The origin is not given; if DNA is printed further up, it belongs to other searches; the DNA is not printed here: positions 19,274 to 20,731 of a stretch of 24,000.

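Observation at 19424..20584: Exported POTRA/Omp85-like N-terminus fused in frame to a histidine-kinase ATPase domain with no phosphoacceptor domain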

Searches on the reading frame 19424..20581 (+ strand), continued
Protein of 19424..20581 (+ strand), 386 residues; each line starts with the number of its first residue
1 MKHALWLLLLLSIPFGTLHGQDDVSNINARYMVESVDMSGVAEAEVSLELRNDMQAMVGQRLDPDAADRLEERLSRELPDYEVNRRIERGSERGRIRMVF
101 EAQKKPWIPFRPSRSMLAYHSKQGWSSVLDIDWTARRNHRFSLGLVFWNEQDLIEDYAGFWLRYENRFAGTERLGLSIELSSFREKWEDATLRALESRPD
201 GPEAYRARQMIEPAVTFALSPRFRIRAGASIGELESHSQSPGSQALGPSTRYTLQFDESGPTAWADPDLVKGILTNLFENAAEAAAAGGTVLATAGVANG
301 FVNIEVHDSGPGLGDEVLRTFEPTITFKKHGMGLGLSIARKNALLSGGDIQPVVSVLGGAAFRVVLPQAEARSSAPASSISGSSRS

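Call 33: predict_structure(alignment_id=A1)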
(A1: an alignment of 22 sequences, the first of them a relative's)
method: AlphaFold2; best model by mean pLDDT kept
length: 499 residues; sequences in the alignment: 22
mean_pLDDT: 86.1   pTM: 0.68
mean pLDDT of the five models: 86.1, 84.6, 83.9, 83.4, 82.8
residues with pLDDT >= 90: 257; 70-90: 187; 50-70: 33; < 50: 22
segments of 3 or more residues with pLDDT < 50: 1-3, 14-22, 104-113
pLDDT, mean of each block of 10 residues (from residue 1): 56 45 64 85 86 89 83 74 78 82 47 66 85 87 87 86 84 82 88 87 94 90 91 91 96 93 97 92 83 96 95 97 79 96 71 95 93 97 90 97 93 91 93 97 94 93 96 91 90 93
secondary structure, 60 per line:
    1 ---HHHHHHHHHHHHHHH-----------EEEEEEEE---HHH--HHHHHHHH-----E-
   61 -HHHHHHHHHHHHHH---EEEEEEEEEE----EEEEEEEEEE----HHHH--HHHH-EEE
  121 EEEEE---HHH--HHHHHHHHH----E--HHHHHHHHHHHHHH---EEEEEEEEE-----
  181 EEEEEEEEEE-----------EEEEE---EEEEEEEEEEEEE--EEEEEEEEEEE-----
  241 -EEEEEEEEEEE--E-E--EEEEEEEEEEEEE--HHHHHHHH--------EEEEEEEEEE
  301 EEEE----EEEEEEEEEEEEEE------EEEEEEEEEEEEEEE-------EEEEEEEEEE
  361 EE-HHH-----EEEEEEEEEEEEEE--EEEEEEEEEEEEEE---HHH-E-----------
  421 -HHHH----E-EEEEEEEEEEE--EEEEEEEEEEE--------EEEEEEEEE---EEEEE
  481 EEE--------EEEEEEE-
elements in order: H4-18 E30-37 H46-53 H62-75 E79-88 E93-102 H107-110 H113-116 E118-125 H134-142 H150-163 E167-175 E181-190 E202-206 E210-222 E225-235 E242-252 E260-272 H275-282 E291-304 E309-322 E329-343 E351-362 E372-385 E388-401 H422-425 E432-442 E445-455 E464-472 E476-483 E492-498
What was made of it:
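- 19769..20164 (+): Omp85 barrel fragment (about aa 116-247): strands 1-7 plus the first 5 residues of strand 8, out of 16. The conserved TLRGWNK motif and the C-terminal strands are missing. In the model, strand 8 spans aa 329-343 (call 33).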

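Call 36: fold_search(model_id=the predicted structure, library=pdb)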
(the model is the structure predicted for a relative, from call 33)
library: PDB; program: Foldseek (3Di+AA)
matches with E <= 10: 897; with E <= 0.001: 253
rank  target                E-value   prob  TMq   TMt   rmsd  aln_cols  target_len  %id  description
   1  9h85_A                1.1e-18  1.00  0.46  0.33  19.3       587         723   14  BAM-hinge (GSGS) (released 2025-10-22)
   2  9h89_A                1.9e-18  1.00  0.46  0.33  19.7       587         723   14  BAM-hinge (LVPR) suppressor (T434A) (released 2025-10-22)
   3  7nri_A                6.8e-18  1.00  0.47  0.31  19.0       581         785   15  Structure of the darobactin-bound E. coli BAM complex (BamABCDE) (released 2021-04-21)
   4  9cnx_A                8.3e-18  1.00  0.46  0.31  18.4       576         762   14  CryoEM structure of BAM in complex with the PTB1 closed-state inhibitor (in DDM detergent) (released 2024-12-25)
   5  8pzv_A                1.1e-17  1.00  0.47  0.31  18.7       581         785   15  Wait Complex: BAM bound Darobactin-B and Extended SurA (released 2024-09-25)
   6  8pzu_A                1.6e-17  1.00  0.48  0.32  18.9       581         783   14  Wait Complex: BAM bound Darobactin-B and Compact SurA (released 2024-09-25)
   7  4k3c                  1.9e-17  1.00  0.47  0.45  16.6       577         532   13  The crystal structure of BamA from Haemophilus ducreyi lacking POTRA domains 1-3 (released 2013-09-04)
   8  5ayw_A                2.4e-17  1.00  0.47  0.32  19.0       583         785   14  Structure of a membrane complex (released 2016-02-24)
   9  4c00                  2.7e-17  1.00  0.49  0.46  16.2       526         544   13  Crystal structure of TamA from E. coli (released 2013-09-25)
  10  5d0o_A                5.3e-17  1.00  0.47  0.32  18.8       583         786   15  BamABCDE complex, outer membrane beta barrel assembly machinery entire complex (released 2016-03-09)
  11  9a2o_MODEL_1_A        5.3e-17  1.00  0.43  0.28  18.2       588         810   14  Model of E. coli BamA by in-cell photo-crosslinking MS and deep learning (released 2023-02-24)
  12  7ye4_A                5.8e-17  1.00  0.44  0.30  19.7       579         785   16  BAM-EspP complex structure with BamA-G431C and G781C/EspP-N1293C and A1043C mutations in nanodisc (released 2023-07-12)
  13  8bo2_A                6.1e-17  1.00  0.50  0.34  16.1       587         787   14  BAM-EspP complex structure with BamA-S425C/EspP-S1299C mutations in nanodisc (released 2023-04-26)
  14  7bnq_A                6.1e-17  1.00  0.46  0.32  18.6       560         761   15  Lateral-closed conformation of the lid-locked BAM complex (BamA E435C S665C, BamBDCE) by cryoEM (released 2021-06-02)
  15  6t1w_A                7.2e-17  1.00  0.46  0.31  16.4       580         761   14  Structure of E. coli BamA in complex with lipoprotein RcsF (released 2020-05-13)
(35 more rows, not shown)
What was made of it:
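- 19769..20164 (+): Foldseek matches BamA/TamA (call 36).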

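Call 46: search_solved_structures(query=A3, max_evalue=1)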
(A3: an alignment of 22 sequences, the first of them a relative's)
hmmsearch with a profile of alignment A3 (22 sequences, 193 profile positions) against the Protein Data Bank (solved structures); distinct sequences matched with E-value up to 1: 0.

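Call 47: search_protein_families(library=ncbifam, proteins=[L002:7500-8084:+, L008:9206-9796:+, L002:6001-7497:+, L002:8100-9485:+], max_evalue=0.01)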
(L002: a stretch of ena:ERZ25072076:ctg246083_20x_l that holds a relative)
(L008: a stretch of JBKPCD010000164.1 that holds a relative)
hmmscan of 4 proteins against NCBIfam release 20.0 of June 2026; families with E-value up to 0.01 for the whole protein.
L002:7500-8084:+ (195 aa): 0 families

L008:9206-9796:+ (197 aa): 0 families

L002:6001-7497:+ (499 aa): 1 family
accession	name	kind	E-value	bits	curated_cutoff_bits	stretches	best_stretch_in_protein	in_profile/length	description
TIGR03303.1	OM_YaeT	equivalog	0.0043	15.5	297.15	1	401-468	608-689/741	outer membrane protein assembly factor BamA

L002:8100-9485:+ (462 aa): 76 families (the best 25 are shown)
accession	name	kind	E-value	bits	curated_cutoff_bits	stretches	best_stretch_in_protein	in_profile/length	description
NF008468.0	PRK11360.1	equivalog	1.9e-41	142.2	646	2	245-460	393-609/616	two-component system sensor histidine kinase AtoS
NF047496.1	HK_LIC11548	equivalog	2.5e-38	132.2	750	1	163-458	275-588/589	LIC_11548 family sensor histidine kinase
NF040691.1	MtrAB_MtrB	equivalog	6.7e-30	104.6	450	1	166-459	189-492/507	MtrAB system histidine kinase MtrB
NF007688.0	PRK10364.1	equivalog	2.8e-24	85.7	479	1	245-460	237-452/460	two-component system sensor histidine kinase ZraS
NF007898.0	PRK10604.1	equivalog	7.1e-22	78.2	478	1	172-460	144-424/433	two-component system sensor histidine kinase RstB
TIGR02916.1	PEP_his_kin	equivalog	2.2e-21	76.1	300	1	197-458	425-679/679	XrtA/PEP-CTERM system histidine kinase PrsK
NF012163.2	BaeS_SmeS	equivalog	4.4e-21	75.3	500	1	165-457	166-456/457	sensor histidine kinase efflux regulator BaeS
NF007004.0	PRK09467.1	equivalog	7e-21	74.5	415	1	165-459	158-436/440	two-component system sensor histidine kinase EnvZ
NF033092.0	HK_WalK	equivalog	4.7e-20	71.7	725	2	256-458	380-593/594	cell wall metabolism sensor histidine kinase WalK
NF041777.1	sens_FixL_Rhizob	equivalog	1.3e-19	70.2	850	1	226-460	240-482/485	sensor protein FixL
NF007837.0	PRK10549.1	equivalog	8.8e-19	67.5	603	1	181-459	182-458/466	envelope stress sensor histidine kinase BaeS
NF046044.1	PnpS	equivalog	2.9e-18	66.1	400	1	256-458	178-390/390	two-component system histidine kinase PnpS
NF046026.1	HisKinCckACaul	equivalog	3.2e-18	65.2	1000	1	249-460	303-533/678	cell cycle histidine kinase CckA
NF007007.0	PRK09470.1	equivalog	5.4e-18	65.1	486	1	165-459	171-459/463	envelope stress sensor histidine kinase CpxA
NF011874.0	PRK15347.1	equivalog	2.4e-17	62.3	852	2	360-458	514-613/921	two component system sensor kinase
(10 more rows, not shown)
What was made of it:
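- Closest known: BamA/TamA. Different: It scores weakly against the BamA model (TIGR03303 E 0.004, far below the cut-off; call 47).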

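Call 49: find_homologous_proteins(query=A3, max_evalue=0.001)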
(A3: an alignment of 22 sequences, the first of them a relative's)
Query A3 (22 sequences) (195 aa, profile of the alignment): 2822 proteins with E <= 0.001 among 8000 candidates; the best 120 are listed.
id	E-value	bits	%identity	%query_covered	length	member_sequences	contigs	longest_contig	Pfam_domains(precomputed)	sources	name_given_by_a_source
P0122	1.4e-80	287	43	84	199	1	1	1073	-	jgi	jgi:hypothetical protein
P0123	6.1e-80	285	43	90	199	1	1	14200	-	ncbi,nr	ncbi:MAG TPA: hypothetical protein VFJ02_18955 [Vicinamibacterales bacterium]|nr:hypothetical protei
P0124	1.3e-79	284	43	84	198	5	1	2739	-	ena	-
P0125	1.5e-79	284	42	91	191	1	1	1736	-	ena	-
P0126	2.1e-79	283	42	91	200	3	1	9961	-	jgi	jgi:hypothetical protein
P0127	2.3e-79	283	46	84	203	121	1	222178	-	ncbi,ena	-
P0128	4.3e-79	282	44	84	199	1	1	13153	-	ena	-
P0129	4.7e-79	282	45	83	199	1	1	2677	-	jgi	jgi:hypothetical protein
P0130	5.9e-79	282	41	91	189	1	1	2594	-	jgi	jgi:hypothetical protein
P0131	9.0e-79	281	45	91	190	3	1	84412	-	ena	-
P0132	9.5e-79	281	46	84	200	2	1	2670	-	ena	-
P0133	1.1e-78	281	44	91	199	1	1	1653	-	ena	-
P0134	1.1e-78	281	45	91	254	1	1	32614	-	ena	-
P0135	1.4e-78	281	44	91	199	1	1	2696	-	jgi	jgi:hypothetical protein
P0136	1.4e-78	281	42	91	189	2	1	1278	-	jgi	jgi:hypothetical protein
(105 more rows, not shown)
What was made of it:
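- One in three random deletions is in frame, and thousands of cassettes have been sampled (call 49).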

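Call 54: search_protein_representatives(protein=window:19424-20581:+)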
Query: 386 residues. Proteins with E-value up to 0.001 (for the whole library): 105905; up to 1e-10: 1839; up to 1e-30: 78. The best 150 are listed.
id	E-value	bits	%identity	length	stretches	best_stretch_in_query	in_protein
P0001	4.8e-254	858.5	100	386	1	1-386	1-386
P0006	9.4e-80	285.0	47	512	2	22-259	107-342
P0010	2.6e-71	257.2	50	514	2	22-247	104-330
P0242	1.1e-68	248.5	52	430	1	23-258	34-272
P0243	6.8e-64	232.8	32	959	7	26-236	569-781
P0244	6.2e-62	226.3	43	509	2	24-258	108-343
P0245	1.7e-56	208.4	37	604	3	20-242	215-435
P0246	4.6e-55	203.7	43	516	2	25-240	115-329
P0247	2.7e-54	201.2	39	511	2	24-236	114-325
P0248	4.5e-53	197.2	39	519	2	25-261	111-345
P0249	4.9e-53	197.0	38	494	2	22-239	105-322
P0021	4.4e-52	193.9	45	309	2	259-376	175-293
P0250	1.7e-51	192.0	39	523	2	26-243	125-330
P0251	2.1e-51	191.7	39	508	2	24-237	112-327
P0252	2.5e-50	188.1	44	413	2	22-206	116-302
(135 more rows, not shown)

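Call 55: find_encoding_contigs(protein=P0021, flank=8000, max_places=3)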
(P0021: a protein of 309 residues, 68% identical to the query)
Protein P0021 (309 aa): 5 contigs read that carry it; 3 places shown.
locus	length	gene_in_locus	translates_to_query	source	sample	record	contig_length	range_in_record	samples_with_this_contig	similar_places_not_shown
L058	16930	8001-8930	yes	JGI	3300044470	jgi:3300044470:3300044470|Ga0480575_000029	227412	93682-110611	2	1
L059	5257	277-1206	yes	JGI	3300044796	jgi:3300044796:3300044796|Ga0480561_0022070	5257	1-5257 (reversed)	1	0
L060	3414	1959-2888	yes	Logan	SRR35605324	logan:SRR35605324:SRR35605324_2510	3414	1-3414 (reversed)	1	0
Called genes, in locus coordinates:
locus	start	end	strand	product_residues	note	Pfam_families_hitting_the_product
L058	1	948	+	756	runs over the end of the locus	PF05569:Peptidase_M56, PF03544:TonB_C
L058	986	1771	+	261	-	PF03544:TonB_C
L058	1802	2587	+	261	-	PF00218:IGPS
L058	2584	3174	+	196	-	PF00697:PRAI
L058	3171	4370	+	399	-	PF00291:PALP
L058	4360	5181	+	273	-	PF00290:Trp_syntA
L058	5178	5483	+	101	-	PF01817:CM_2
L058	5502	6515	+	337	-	PF18152:DAHP_snth_FXD, PF00793:DAHP_synth_1, PF03102:NeuB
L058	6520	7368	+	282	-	PF02153:PDH_N, PF20463:PDH_C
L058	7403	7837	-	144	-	-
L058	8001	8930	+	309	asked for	PF02518:HATPase_c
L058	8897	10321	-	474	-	PF14691:Fer4_20, PF00890:FAD_binding_2 (weak), PF01266:DAO (weak), PF03486:HI0933_like (weak), PF07992:Pyr_redox_2, PF12831:FAD_oxidored (weak), PF13450:NAD_binding_8, PF01593:Amino_oxidase, +2 more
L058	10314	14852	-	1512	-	PF00310:GATase_2, PF04898:Glu_syn_central, PF01645:Glu_synthase, PF01493:GXGXG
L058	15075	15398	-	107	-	-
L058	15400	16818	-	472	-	PF02465:FliD_N, PF07195:FliD_C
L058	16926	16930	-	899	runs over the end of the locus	PF00669:Flagellin_N, PF00700:Flagellin_C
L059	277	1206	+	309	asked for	PF02518:HATPase_c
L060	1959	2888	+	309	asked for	PF02518:HATPase_c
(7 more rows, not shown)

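Call 56: find_encoding_contigs(protein=P0242, flank=8000, max_places=3)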
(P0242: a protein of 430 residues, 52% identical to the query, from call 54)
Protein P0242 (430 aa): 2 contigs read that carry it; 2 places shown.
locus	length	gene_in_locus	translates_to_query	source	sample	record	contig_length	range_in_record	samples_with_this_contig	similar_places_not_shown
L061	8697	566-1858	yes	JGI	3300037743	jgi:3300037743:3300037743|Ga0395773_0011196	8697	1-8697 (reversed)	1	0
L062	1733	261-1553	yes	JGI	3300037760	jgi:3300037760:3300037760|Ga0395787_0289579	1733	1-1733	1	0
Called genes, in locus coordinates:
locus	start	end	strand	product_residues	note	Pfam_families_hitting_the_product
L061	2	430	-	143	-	?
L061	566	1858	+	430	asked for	PF01103:Omp85 (weak)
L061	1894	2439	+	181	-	-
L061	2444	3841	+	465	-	PF00672:HAMP, PF02518:HATPase_c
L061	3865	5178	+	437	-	PF00072:Response_reg, PF00158:Sigma54_activat, PF14532:Sigma54_activ_2, PF00004:AAA (faint), PF07728:AAA_5 (weak), PF25601:AAA_lid_14, PF02954:HTH_8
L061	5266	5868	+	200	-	PF00903:Glyoxalase, PF18029:Glyoxalase_6 (weak)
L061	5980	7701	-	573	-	-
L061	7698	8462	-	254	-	PF00005:ABC_tran, PF13304:AAA_21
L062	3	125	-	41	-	?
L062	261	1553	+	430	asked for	PF01103:Omp85 (weak)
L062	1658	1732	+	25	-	?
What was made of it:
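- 19517..19735 (+): Single POTRA-like domain (about aa 32-104). It corresponds to POTRA2 of the two-POTRA homologues. Single-POTRA family members also occur in intact cassettes (P0242 in L061; calls 54, 56).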

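Call 62: find_homologous_proteins(query=P0021, max_evalue=0.001)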
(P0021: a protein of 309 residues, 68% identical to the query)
Query P0021 (309 aa): 3534 proteins with E <= 0.001 among 8000 candidates; the best 120 are listed.
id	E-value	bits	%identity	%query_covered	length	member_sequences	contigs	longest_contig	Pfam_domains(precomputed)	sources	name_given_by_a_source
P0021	4.1e-196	668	100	100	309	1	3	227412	PF02518.32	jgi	jgi:signal transduction histidine kinase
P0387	1.0e-86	309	86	56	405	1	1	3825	PF01103.30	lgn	-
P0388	5.6e-85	304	86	56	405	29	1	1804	PF01103.30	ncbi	-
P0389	3.7e-66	242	69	50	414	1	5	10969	PF01103.30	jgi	jgi:hypothetical protein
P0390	3.1e-64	235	68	50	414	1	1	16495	PF01103.30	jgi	jgi:Omp85 superfamily domain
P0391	2.0e-62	230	67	50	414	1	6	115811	PF01103.30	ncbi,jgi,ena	ncbi:MAG: BamA/TamA family outer membrane protein [Bryobacteraceae bacterium]|jgi:hypothetical prote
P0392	1.0e-58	217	65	50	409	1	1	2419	PF01103.30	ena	-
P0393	1.9e-58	217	65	50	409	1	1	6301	PF01103.30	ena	-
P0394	2.0e-58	216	65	50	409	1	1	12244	PF01103.30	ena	-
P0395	2.2e-58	216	65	50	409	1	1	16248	PF01103.30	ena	-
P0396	2.3e-58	216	65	50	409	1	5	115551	PF01103.30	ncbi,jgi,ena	jgi:hypothetical protein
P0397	2.4e-58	216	65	50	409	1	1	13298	PF01103.30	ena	-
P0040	8.8e-58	214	92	38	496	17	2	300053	PF00672.31,PF02518.32,PF00512.32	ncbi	ncbi:MAG: sensor histidine kinase [Bryobacteraceae bacterium]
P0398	2.9e-56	209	91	38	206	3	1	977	PF13581.13,PF02518.32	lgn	-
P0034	1.5e-49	187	71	45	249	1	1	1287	PF13581.13,PF02518.32,PF00512.32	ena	-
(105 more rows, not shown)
